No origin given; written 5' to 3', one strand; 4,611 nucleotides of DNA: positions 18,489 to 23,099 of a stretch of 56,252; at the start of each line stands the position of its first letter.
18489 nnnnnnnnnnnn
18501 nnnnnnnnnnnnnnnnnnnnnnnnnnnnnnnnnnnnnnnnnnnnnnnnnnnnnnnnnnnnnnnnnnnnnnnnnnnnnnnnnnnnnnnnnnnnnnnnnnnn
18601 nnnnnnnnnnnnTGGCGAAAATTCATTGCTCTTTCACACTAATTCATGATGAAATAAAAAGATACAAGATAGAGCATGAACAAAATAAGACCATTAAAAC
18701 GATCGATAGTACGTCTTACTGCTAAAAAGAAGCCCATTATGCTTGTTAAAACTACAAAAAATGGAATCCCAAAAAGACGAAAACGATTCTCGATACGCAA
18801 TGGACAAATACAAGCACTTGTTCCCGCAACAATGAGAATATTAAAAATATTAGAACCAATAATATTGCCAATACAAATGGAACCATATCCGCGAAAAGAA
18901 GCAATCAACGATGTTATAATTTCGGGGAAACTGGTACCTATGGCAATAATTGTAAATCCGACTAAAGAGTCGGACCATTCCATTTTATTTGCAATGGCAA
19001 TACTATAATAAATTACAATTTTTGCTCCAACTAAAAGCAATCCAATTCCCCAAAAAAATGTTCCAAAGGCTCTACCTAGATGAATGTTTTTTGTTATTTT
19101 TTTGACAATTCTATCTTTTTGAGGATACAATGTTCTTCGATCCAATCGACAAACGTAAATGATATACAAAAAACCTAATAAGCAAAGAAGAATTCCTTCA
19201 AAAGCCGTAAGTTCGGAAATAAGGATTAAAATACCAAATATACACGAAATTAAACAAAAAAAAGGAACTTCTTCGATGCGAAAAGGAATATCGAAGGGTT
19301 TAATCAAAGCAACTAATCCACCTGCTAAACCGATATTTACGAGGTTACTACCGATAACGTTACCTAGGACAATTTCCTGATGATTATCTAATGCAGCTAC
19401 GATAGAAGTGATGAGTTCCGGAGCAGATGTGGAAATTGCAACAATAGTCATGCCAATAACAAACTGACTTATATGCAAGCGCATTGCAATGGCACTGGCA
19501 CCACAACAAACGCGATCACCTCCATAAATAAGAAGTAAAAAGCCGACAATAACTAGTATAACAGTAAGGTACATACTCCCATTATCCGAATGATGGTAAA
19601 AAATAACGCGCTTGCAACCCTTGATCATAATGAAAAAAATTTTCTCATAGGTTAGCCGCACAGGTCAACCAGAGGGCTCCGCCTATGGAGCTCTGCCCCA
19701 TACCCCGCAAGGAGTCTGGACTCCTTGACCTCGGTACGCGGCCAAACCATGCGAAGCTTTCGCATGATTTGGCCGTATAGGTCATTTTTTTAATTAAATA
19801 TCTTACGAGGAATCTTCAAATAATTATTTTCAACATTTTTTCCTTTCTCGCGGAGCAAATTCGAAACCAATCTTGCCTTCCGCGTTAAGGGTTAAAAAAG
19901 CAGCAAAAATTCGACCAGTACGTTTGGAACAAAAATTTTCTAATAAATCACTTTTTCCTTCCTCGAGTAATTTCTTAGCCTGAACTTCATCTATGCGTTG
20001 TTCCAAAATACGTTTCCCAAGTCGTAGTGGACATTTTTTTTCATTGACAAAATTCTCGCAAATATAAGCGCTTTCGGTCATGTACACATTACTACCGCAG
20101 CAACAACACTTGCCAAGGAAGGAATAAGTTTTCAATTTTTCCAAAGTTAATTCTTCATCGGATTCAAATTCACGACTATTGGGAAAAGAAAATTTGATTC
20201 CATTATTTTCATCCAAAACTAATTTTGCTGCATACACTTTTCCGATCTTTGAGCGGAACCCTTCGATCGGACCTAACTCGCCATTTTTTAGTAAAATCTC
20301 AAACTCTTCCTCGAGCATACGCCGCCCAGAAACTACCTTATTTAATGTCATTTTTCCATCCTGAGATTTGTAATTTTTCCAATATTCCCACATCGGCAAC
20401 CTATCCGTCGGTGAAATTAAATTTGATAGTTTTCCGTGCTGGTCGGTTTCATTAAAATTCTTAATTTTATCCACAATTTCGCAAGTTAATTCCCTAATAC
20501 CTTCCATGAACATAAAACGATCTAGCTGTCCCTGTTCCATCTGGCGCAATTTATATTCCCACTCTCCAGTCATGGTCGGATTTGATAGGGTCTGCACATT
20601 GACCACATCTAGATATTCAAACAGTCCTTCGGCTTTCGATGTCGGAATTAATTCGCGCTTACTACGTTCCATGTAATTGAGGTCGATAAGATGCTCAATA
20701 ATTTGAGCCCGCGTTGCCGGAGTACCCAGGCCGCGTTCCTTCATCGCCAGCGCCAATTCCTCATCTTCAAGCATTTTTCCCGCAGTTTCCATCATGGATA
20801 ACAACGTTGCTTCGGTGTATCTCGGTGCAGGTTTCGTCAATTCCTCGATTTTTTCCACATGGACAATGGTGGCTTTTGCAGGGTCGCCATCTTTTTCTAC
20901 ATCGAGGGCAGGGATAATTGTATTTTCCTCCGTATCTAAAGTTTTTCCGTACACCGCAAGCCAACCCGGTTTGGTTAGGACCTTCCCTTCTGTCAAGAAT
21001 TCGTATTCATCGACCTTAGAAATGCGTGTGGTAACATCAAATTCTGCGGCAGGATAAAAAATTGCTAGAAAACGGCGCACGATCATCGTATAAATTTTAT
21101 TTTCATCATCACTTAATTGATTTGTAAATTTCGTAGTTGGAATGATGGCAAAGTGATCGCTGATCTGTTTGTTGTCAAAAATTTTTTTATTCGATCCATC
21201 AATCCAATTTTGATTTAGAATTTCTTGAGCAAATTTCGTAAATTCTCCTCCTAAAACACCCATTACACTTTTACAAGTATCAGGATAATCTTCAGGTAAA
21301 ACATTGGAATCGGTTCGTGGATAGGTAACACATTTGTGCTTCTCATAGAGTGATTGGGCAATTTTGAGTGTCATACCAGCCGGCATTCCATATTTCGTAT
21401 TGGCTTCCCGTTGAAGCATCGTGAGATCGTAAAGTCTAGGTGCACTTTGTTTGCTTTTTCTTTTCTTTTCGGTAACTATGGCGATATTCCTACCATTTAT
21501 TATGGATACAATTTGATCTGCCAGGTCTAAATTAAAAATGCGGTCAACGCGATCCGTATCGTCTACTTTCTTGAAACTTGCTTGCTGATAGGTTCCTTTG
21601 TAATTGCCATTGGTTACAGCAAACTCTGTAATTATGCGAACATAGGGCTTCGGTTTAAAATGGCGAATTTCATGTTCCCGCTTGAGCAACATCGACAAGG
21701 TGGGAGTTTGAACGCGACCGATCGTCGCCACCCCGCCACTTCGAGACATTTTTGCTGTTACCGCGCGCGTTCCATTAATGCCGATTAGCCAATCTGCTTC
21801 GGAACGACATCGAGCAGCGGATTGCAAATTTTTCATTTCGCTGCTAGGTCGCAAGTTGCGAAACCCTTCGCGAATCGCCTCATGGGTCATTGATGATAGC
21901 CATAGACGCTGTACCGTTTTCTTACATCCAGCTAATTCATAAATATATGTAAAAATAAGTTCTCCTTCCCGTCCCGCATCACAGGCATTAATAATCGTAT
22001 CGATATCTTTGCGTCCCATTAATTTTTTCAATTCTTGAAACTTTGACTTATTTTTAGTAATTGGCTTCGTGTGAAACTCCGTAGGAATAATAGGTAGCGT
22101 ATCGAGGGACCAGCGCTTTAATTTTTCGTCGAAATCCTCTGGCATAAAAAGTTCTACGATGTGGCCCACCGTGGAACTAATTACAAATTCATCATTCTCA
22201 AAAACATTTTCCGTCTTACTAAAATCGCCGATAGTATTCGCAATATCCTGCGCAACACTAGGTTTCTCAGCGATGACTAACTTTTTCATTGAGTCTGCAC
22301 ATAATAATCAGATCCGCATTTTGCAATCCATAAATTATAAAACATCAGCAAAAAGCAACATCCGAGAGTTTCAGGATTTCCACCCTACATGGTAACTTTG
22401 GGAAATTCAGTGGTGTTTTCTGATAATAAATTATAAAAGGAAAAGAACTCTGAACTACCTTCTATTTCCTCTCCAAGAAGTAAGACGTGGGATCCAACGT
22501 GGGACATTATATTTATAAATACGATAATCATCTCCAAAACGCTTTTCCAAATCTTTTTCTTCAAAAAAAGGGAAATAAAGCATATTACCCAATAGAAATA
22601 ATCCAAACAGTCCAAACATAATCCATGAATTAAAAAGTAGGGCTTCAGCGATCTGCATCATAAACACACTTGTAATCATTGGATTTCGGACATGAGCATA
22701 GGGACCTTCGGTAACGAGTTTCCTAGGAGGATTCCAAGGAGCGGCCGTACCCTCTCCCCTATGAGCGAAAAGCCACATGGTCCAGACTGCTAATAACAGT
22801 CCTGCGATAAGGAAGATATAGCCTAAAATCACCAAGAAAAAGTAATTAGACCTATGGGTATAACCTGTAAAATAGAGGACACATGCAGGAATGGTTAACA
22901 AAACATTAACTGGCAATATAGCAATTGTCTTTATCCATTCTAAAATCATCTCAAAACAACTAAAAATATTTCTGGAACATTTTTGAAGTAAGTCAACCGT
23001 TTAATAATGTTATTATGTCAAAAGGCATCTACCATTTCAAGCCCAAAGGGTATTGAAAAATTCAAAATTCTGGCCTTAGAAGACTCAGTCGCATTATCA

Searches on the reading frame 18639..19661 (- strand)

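Call 10: search_protein_families(library=pfam, proteins=[window:18639-19661:-])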
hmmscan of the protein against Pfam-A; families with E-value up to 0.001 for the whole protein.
window:18639-19661:- (340 aa): 1 family
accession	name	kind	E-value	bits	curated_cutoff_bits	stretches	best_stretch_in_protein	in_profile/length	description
PF01699.29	Na_Ca_ex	-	1.5e-56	191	24.9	2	198-338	2-149/151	Sodium/calcium exchanger protein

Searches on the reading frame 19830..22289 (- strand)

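Call 10: search_protein_families(library=pfam, proteins=[window:19830-22289:-])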
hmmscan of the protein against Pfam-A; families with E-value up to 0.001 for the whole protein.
window:19830-22289:- (819 aa): 3 families
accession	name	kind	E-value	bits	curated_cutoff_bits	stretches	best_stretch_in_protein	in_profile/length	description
PF01131.25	Topoisom_bac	-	6e-111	371.8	35.1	1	151-595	2-410/411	DNA topoisomerase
PF13342.12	Toprim_Crpt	-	1.3e-30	105.6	32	2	752-811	1-59/60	C-terminal repeat of topoisomerase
PF01751.28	Toprim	-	4.7e-10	39.9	23.1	1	3-133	1-95/96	Toprim domain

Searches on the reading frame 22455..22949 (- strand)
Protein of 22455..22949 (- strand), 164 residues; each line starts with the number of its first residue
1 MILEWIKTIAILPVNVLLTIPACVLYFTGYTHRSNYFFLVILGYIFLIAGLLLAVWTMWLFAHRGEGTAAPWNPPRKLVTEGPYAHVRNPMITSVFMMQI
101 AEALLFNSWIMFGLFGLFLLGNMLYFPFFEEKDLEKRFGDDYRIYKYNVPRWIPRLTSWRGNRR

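Call 42: search_protein_families(library=pfam, proteins=[window:22455-22949:-], max_evalue=0.00001)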
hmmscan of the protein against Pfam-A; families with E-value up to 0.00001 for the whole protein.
window:22455-22949:- (164 aa): 1 family
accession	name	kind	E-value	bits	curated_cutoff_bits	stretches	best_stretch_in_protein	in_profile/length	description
PF04191.18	PEMT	-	1.7e-12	48.2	25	1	40-140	3-104/105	Phospholipid methyltransferase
